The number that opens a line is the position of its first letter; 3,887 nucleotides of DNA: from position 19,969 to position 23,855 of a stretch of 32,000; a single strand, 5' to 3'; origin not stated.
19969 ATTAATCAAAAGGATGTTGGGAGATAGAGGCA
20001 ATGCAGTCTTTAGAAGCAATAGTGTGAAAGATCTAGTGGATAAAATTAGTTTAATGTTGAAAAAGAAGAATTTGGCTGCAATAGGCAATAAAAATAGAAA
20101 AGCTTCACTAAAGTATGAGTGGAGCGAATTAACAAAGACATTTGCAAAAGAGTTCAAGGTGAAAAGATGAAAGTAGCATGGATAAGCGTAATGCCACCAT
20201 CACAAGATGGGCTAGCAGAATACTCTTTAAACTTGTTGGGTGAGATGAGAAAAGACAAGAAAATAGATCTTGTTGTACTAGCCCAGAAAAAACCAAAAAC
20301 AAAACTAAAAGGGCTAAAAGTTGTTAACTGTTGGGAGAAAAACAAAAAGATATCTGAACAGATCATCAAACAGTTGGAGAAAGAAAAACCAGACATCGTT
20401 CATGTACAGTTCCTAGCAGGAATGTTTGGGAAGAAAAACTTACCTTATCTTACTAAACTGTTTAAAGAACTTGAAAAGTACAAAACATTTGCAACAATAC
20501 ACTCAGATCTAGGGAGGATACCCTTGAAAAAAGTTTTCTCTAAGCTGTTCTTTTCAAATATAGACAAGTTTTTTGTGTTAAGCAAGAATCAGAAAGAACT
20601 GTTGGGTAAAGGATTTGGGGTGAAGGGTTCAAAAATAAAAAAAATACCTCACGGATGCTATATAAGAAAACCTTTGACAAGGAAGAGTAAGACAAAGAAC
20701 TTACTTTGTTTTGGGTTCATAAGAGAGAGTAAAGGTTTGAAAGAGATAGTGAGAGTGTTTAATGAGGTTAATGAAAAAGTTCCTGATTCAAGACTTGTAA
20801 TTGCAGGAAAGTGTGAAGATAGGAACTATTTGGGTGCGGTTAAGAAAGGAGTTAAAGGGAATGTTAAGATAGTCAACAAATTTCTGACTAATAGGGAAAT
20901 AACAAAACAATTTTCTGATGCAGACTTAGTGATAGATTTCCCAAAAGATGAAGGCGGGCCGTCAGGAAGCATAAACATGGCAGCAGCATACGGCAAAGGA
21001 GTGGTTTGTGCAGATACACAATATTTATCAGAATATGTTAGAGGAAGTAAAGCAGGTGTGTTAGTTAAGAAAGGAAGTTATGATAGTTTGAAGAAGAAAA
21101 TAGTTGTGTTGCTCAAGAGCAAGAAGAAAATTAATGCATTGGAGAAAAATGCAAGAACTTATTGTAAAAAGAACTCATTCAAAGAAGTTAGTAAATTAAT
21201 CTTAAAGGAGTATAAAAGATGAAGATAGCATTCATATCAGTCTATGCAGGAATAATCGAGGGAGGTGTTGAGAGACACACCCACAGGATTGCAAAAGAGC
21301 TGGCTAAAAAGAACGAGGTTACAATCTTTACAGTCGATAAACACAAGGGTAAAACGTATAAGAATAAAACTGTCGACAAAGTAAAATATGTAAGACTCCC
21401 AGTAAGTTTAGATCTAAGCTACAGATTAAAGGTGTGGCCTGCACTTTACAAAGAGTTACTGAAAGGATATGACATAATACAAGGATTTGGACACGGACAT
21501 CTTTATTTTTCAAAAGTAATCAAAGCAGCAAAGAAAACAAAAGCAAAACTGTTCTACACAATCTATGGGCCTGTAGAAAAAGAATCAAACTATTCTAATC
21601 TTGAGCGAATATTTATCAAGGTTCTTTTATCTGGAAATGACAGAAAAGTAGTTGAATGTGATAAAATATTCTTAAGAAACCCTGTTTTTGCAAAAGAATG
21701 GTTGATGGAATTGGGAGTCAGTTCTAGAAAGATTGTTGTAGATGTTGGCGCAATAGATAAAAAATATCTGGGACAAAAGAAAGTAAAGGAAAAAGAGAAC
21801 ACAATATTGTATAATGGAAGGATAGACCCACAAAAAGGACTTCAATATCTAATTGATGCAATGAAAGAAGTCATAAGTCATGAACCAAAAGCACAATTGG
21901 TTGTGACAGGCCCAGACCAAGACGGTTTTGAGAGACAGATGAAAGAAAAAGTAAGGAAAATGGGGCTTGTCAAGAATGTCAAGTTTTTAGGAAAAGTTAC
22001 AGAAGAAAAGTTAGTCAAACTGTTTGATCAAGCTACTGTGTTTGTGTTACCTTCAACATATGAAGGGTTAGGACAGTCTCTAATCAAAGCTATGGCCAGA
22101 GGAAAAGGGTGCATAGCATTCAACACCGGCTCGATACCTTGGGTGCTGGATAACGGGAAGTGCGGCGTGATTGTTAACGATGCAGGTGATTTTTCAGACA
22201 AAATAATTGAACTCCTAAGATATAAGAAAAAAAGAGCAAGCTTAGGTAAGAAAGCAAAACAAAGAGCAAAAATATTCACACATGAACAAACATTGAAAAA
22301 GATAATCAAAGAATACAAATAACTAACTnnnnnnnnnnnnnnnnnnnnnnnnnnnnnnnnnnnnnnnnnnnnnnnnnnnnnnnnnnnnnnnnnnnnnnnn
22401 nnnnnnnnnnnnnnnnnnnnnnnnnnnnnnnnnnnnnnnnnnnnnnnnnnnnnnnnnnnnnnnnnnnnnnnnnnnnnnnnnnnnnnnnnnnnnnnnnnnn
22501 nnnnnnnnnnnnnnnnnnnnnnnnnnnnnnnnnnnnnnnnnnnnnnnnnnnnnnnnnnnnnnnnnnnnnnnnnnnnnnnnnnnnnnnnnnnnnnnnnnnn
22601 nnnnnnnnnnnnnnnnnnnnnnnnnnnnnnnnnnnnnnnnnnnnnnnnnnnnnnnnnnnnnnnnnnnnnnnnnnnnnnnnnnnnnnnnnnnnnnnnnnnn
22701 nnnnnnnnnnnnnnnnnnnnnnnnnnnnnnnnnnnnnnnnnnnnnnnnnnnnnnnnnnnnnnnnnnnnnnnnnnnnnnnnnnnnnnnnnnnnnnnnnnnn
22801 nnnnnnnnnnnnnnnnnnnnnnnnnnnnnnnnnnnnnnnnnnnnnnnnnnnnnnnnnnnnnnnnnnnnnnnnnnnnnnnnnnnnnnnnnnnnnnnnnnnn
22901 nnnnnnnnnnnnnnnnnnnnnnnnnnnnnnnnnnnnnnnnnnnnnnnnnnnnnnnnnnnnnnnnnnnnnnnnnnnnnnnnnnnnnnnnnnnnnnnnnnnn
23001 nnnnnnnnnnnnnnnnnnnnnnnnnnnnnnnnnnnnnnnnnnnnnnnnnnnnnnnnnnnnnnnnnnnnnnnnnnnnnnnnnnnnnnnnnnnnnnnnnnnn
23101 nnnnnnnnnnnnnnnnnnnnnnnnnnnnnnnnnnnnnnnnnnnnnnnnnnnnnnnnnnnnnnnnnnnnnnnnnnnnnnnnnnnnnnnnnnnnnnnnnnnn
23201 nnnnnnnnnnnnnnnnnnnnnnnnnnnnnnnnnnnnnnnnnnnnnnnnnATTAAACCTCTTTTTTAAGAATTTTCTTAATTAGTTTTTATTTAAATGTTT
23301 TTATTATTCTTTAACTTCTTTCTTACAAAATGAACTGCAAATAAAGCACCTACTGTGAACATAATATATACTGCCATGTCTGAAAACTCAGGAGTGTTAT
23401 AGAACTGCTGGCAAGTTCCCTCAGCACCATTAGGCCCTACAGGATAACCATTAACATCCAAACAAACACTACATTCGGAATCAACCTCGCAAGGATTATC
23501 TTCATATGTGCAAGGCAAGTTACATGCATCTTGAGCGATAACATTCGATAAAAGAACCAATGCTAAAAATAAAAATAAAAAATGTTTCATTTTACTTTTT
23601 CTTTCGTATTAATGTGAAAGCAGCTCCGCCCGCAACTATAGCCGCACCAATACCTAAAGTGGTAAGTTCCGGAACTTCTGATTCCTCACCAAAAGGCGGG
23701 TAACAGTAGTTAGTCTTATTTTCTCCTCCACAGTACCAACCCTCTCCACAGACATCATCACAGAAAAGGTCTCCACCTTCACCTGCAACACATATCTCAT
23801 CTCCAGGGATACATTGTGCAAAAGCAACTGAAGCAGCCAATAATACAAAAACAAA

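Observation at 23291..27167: Four secreted proteins share a P-E-[F/L/M] + TM helix + Arg/Lys tail, an archaeosortase-type (PEF-CTERM-like) cargo cluster inside the glycan island with no sortase gene in view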

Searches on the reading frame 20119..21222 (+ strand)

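Call 9: search_protein_families(library=pfam, proteins=[window:20119-21222:+], max_evalue=0.001)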
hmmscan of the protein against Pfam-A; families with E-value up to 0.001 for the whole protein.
window:20119-21222:+ (367 aa): 3 families
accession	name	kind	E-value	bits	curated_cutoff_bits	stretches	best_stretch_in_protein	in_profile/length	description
PF00534.26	Glycos_transf_1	-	2.1e-15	57.1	26.4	1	183-347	6-171/172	Glycosyl transferases group 1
PF13692.12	Glyco_trans_1_4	-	2.3e-12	47.8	27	1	193-333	2-141/142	Glycosyl transferases group 1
PF13439.12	Glyco_transf_4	-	1.2e-07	32.4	28.5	1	32-179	4-165/170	Glycosyltransferase Family 4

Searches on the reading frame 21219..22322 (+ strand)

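Call 9: search_protein_families(library=pfam, proteins=[window:21219-22322:+], max_evalue=0.001)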
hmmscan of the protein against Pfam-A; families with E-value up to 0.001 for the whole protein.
window:21219-22322:+ (367 aa): 6 families
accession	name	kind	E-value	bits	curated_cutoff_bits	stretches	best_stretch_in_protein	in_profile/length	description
PF00534.26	Glycos_transf_1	-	2.5e-36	125.3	26.4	1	186-349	8-172/172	Glycosyl transferases group 1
PF13692.12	Glyco_trans_1_4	-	1.2e-30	107.1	27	1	194-334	2-141/142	Glycosyl transferases group 1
PF13439.12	Glyco_transf_4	-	1.7e-12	48.1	28.5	1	15-174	2-161/170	Glycosyltransferase Family 4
PF20706.3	GT4-conflict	-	2.5e-09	37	26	1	186-295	190-305/385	Family 4 Glycosyltransferase in conflict systems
PF13524.12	Glyco_trans_1_2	-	1.8e-05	25.2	25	1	215-351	9-130/144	Glycosyl transferase-like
PF13579.12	Glyco_trans_4_4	-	0.00095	20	29.7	0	15-118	1-104/158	Glycosyl transferase 4-like domain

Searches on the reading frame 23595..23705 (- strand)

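Call 15: search_protein_families(library=ncbifam, proteins=[window:23595-23705:-], max_evalue=10)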
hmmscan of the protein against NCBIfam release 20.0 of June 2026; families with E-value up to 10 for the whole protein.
seq(37 aa): 3 families
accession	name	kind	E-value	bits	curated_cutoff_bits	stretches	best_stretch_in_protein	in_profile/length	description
TIGR01167.1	LPXTG_anchor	domain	0.0035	17.9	15.9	1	8-37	7-33/34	LPXTG cell wall anchor domain-containing protein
NF033846.1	Rumino_NPXTG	domain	0.033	14.5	23.5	1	19-37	12-30/30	NPXTG-anchored protein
NF058670.1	sorting_LPXTATN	domain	0.045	14.1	32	1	17-37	12-32/32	LPxTATN C-terminal sorting signal domain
